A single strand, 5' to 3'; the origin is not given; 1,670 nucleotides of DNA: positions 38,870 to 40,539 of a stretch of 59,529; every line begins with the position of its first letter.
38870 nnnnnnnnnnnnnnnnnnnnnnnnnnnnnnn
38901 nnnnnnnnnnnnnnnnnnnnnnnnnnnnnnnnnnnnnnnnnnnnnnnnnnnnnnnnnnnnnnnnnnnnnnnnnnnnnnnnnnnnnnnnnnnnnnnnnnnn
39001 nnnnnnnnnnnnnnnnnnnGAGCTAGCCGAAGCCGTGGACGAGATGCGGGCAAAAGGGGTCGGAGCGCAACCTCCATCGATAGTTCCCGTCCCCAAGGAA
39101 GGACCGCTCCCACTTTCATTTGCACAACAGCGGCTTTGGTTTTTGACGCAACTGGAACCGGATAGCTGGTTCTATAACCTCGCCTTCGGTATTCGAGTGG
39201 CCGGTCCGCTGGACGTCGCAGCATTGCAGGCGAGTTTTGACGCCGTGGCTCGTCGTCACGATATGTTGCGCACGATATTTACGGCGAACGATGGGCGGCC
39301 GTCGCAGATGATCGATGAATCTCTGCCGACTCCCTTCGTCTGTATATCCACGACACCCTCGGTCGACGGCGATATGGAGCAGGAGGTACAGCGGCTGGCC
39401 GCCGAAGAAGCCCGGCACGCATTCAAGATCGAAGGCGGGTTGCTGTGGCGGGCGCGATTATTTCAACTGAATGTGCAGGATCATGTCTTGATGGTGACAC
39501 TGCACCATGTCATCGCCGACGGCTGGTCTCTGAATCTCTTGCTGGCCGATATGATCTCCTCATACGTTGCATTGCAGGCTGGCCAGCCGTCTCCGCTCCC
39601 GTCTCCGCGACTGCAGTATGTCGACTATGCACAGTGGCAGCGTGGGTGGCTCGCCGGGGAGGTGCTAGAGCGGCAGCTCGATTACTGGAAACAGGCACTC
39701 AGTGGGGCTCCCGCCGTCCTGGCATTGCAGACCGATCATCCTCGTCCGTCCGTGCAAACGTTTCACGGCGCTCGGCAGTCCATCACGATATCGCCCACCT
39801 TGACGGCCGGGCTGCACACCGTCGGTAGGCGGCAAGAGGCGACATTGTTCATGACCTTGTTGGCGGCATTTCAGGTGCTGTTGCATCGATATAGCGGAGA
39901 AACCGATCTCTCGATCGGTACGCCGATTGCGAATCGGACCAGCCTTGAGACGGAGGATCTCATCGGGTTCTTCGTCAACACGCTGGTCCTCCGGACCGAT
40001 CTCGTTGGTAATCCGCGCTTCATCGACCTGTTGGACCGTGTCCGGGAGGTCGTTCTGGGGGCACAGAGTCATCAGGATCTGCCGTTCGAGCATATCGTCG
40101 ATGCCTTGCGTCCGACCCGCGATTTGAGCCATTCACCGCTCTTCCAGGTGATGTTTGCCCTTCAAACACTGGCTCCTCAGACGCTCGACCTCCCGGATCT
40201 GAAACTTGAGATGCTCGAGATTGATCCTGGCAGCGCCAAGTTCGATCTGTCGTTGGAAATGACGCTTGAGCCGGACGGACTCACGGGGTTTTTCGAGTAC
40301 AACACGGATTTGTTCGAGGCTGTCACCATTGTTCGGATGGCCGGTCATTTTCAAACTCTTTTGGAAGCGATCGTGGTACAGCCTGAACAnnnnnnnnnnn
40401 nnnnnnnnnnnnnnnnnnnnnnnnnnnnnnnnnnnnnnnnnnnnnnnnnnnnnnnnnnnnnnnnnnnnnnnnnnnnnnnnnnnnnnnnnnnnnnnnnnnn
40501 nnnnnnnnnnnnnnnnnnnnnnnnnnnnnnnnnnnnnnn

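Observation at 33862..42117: Perfect 1,728-bp duplication of a complete A domain between two NRPS genes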

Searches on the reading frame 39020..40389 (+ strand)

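Call 45: search_solved_structures(query=window:39020-40389:+, max_evalue=1e-10)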
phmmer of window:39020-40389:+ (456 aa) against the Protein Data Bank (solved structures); distinct sequences matched with E-value up to 1e-10: 54.
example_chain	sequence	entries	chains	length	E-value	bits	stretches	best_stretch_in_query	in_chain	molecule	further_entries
6p1j_A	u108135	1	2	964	5.1e-107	361.3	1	31-451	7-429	Txo2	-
6oyf_A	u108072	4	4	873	1.4e-106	359.9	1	30-453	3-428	Txo1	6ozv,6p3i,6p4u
5u89_A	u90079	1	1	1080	1e-86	294.4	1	18-456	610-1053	Amino acid adenylation domain protein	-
2jgp_A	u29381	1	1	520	2.8e-76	260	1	18-455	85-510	TYROCIDINE SYNTHETASE 3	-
8z0q_C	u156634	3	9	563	9.4e-76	258.2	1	2-455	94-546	Special condensation domain in NRPS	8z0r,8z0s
8fx6_A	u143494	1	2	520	3.3e-65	223.5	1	19-453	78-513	PCP-C didomain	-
7kvw_A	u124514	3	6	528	3.5e-65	223.4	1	19-453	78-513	PCP-C didomain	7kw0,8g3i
8fx7_A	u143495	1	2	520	3e-64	220.3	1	19-453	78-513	PCP-C didomain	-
7kw2_A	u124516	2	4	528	3.1e-64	220.3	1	19-453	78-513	PCP-C didomain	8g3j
8xjz_C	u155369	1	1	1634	1.7e-60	207.9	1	23-455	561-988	Peptide synthetase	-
8qnf_A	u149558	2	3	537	4.2e-55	190.2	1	25-455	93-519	Condensation domain TomBC from the Tomaymycin non-ribosomal peptide synthetase | Tomaymycin non-ribosomal peptide synthetase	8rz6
4tx2_B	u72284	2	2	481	5.4e-52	179.9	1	19-455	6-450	Non-ribosomal peptide synthetase | Peptide synthetase, module 7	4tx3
4zxh_A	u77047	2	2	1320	2.9e-49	170.9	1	33-456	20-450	ABBFA_003403 | Tyrocidine synthetase 3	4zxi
6mfw_A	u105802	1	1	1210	4.2e-49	170.4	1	29-449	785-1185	Linear gramicidin synthase subunit A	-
9uay_A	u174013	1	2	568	4.5e-49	170.3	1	11-452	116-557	CmnI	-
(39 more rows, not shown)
